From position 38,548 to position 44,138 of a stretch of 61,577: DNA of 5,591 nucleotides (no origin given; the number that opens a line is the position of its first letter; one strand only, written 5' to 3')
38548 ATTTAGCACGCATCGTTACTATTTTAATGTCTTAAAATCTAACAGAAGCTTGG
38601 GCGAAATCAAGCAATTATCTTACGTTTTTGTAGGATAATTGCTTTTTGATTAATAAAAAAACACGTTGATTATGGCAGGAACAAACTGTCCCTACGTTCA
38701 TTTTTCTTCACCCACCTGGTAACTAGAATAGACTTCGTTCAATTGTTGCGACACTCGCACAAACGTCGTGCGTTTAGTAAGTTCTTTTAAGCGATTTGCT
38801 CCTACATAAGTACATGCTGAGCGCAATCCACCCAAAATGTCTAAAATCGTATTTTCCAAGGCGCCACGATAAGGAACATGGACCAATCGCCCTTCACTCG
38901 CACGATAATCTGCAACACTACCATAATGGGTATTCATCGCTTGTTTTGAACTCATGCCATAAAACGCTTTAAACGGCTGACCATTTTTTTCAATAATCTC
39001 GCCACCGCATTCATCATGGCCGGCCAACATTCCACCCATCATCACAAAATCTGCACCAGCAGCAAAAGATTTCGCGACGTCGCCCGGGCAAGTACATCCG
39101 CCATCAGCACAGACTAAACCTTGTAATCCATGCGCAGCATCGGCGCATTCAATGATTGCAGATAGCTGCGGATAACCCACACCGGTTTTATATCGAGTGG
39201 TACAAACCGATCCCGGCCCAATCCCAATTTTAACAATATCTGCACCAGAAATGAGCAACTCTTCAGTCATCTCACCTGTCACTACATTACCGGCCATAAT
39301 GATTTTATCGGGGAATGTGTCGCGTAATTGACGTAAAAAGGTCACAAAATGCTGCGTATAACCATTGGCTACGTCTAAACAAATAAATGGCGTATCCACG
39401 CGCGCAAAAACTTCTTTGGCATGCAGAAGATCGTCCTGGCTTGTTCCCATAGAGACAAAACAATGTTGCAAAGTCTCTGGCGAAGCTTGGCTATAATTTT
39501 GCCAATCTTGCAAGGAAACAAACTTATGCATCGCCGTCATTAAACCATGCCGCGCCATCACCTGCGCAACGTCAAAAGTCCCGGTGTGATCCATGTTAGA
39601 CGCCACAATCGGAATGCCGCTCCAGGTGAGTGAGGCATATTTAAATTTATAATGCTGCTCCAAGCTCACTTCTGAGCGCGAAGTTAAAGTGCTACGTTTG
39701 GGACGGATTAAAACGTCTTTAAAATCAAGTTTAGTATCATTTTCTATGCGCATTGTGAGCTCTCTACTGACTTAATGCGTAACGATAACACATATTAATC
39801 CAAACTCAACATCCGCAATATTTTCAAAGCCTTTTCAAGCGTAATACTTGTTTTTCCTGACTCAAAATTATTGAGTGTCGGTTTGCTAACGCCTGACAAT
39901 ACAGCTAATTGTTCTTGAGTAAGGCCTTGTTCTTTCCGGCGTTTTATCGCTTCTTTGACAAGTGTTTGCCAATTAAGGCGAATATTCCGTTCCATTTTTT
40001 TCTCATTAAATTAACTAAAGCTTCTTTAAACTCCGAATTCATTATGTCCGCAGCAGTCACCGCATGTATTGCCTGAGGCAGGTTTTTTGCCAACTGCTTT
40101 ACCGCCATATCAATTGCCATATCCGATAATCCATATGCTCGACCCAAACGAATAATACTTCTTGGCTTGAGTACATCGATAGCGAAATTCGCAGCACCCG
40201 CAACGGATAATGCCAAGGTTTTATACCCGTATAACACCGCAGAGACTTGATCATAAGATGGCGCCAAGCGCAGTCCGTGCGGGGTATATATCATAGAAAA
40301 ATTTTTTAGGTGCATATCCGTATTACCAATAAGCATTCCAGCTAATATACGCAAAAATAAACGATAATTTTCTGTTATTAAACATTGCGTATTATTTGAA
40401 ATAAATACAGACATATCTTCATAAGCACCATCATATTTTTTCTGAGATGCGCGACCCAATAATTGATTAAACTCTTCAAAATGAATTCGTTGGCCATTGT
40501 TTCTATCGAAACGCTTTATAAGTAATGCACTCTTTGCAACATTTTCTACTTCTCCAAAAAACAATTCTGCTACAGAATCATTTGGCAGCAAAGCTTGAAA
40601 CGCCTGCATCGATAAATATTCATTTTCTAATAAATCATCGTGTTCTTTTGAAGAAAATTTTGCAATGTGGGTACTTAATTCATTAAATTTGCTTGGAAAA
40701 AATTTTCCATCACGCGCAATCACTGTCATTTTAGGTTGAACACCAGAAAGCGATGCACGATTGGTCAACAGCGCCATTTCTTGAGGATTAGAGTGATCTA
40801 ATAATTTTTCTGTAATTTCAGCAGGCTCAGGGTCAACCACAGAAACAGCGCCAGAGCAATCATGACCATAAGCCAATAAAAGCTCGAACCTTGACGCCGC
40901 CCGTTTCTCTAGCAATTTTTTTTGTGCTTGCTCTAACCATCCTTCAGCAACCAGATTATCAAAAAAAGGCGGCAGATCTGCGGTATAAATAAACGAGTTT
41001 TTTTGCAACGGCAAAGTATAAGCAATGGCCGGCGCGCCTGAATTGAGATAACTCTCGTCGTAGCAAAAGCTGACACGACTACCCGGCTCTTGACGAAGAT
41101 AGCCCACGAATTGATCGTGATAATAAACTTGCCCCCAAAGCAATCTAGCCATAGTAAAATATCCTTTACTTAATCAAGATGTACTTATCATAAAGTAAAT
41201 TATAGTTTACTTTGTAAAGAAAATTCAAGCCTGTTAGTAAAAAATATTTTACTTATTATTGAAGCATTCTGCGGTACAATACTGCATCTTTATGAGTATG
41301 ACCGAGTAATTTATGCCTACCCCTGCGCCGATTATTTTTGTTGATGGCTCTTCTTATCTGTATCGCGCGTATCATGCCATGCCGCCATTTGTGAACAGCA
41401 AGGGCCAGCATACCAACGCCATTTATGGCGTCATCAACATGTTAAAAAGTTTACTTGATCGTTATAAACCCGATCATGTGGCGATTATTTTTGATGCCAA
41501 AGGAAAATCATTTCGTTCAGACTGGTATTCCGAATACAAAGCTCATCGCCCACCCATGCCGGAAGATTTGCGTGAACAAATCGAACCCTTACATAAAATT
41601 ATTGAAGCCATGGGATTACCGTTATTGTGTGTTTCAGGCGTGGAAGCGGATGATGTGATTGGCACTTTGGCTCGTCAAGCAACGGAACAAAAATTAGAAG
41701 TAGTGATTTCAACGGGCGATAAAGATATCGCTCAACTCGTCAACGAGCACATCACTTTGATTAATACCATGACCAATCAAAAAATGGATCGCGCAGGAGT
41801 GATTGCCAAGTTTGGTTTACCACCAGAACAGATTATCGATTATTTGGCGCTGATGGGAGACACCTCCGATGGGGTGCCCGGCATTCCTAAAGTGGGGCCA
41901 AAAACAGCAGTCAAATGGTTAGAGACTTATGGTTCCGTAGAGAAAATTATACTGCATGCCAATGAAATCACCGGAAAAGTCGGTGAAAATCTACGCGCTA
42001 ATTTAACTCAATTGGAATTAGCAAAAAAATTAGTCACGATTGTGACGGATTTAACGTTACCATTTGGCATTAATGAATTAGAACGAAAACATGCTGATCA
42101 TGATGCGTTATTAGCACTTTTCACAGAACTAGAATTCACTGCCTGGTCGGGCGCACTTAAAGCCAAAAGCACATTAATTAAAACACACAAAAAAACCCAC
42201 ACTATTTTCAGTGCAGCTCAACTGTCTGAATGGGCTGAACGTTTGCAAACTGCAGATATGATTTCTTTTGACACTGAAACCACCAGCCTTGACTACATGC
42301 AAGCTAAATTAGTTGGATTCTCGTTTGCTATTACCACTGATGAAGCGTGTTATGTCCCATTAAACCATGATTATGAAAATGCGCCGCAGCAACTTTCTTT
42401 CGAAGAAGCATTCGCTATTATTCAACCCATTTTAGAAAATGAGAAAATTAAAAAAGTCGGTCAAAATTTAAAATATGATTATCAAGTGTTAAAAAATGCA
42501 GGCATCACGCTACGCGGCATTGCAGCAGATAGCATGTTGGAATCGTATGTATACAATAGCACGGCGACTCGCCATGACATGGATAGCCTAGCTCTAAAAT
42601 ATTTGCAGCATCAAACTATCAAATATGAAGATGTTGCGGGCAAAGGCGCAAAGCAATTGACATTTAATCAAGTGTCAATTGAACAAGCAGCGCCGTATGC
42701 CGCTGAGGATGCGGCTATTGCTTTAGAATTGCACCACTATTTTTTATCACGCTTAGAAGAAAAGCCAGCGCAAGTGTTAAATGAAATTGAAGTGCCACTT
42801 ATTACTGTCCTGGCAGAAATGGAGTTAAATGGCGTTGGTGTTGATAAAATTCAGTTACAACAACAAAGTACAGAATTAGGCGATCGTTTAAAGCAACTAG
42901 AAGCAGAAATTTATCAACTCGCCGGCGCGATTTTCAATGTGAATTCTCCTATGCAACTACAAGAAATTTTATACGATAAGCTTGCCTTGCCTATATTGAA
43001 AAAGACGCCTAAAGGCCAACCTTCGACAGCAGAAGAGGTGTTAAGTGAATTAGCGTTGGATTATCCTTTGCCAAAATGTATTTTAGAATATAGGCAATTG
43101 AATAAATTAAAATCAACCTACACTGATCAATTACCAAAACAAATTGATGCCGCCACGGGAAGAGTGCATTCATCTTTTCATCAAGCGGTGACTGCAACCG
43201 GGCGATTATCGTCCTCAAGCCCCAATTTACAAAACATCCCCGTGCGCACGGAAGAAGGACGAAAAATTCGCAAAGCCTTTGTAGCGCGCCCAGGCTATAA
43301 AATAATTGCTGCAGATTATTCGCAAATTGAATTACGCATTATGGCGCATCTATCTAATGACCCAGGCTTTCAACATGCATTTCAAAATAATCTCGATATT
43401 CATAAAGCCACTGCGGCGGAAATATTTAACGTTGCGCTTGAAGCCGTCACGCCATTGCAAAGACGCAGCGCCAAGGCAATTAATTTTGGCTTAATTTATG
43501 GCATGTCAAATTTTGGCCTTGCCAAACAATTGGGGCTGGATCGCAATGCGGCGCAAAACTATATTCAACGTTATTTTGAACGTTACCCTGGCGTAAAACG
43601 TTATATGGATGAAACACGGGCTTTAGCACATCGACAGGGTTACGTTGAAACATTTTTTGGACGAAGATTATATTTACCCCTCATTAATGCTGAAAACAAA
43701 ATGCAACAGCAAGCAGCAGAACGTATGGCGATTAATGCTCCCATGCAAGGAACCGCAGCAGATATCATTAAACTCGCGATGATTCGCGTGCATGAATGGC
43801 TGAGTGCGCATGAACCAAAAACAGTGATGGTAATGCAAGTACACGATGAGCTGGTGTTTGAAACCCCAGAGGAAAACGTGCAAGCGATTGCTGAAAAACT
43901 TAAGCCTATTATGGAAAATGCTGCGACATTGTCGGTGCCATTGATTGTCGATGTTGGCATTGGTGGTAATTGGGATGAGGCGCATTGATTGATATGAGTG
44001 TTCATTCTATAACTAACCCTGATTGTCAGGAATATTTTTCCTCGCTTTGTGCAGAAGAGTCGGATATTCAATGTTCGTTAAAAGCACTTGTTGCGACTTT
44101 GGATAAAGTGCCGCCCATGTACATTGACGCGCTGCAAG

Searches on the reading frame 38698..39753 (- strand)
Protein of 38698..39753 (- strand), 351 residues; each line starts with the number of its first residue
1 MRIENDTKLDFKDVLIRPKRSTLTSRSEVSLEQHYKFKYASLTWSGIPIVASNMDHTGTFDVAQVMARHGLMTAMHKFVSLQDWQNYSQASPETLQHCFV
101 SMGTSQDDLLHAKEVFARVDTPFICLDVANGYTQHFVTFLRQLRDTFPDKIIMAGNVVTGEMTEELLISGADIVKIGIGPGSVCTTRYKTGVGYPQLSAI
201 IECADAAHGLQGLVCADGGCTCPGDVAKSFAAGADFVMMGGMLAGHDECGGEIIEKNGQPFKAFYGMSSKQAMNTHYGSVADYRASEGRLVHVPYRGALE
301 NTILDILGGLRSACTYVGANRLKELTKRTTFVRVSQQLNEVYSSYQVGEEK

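Call 70: search_protein_families(library=pfam, proteins=[window:38698-39753:-], max_evalue=0.001)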
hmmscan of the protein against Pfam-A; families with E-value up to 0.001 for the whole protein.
window:38698-39753:- (351 aa): 1 family
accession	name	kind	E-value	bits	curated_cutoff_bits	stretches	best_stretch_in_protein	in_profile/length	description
PF00478.31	IMPDH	-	1.9e-76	257.7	25.6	1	9-336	2-336/345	IMP dehydrogenase / GMP reductase domain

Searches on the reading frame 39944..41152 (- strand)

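Call 70: search_protein_families(library=pfam, proteins=[window:39944-41152:-], max_evalue=0.001)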
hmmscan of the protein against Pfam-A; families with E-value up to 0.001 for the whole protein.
window:39944-41152:- (402 aa): 2 families
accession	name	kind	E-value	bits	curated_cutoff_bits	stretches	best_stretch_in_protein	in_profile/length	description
PF07804.18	HipA_C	-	2e-41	142.4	30.5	1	134-361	2-212/213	HipA-like C-terminal domain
PF13657.11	Couple_hipA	-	6.5e-22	78.3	22.5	1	8-105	2-98/99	HipA N-terminal domain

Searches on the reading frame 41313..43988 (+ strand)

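Call 31: search_protein_families(library=ncbifam, proteins=[window:41313-43988:+], max_evalue=0.00001)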
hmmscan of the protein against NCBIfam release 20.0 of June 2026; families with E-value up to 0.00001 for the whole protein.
window:41313-43988:+ (891 aa): 14 families
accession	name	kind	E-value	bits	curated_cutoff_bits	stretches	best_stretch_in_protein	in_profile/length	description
NF004397.1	PRK05755.1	equivalog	0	1217.7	720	1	7-891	3-889/889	DNA polymerase I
TIGR00593.1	pola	equivalog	9.5e-294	977.2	600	1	8-891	2-890/890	DNA polymerase I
NF011539.0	PRK14975.1-3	equivalog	2e-107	360.1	640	1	288-889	40-627/628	bifunctional 3'-5' exonuclease/DNA polymerase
NF038380.1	phage_DpoZ_1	exception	2e-76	257.7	500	1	315-890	3-605/607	aminoadenine-incorporating DNA polymerase DpoZ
NF011541.0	PRK14975.2-1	equivalog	3.8e-75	253.5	871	1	318-889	23-635/645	bifunctional 3'-5' exonuclease/DNA polymerase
NF011540.0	PRK14975.1-4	equivalog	1.1e-71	242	601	1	299-888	7-574/576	bifunctional 3'-5' exonuclease/DNA polymerase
NF011545.0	PRK14976.1-2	equivalog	3.1e-69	233.4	434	1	5-248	7-258/287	5'-3' exonuclease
NF011547.0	PRK14976.1-4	equivalog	7.7e-65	219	305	1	7-279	4-285/291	5'-3' exonuclease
NF011546.0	PRK14976.1-3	equivalog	2.6e-48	164.8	347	1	7-276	5-284/297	5'-3' exonuclease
NF007017.0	PRK09482.1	equivalog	2.6e-47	161.6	261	1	30-256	24-252/257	flap endonuclease Xni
NF011542.0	PRK14975.2-2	equivalog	1.2e-40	139.5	1061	1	608-889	494-789/802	bifunctional 3'-5' exonuclease/DNA polymerase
NF011543.0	PRK14975.2-3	equivalog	5.5e-37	127.3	1139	1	606-888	531-836/853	bifunctional 3'-5' exonuclease/DNA polymerase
NF011538.0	PRK14975.1-1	equivalog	8.4e-23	80.6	389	1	360-874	29-535/557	bifunctional 3'-5' exonuclease/DNA polymerase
NF038381.1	phage_DpoZ_2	exception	3.2e-15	55.5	350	1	497-772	319-620/754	aminoadenine-incorporating DNA polymerase DpoZ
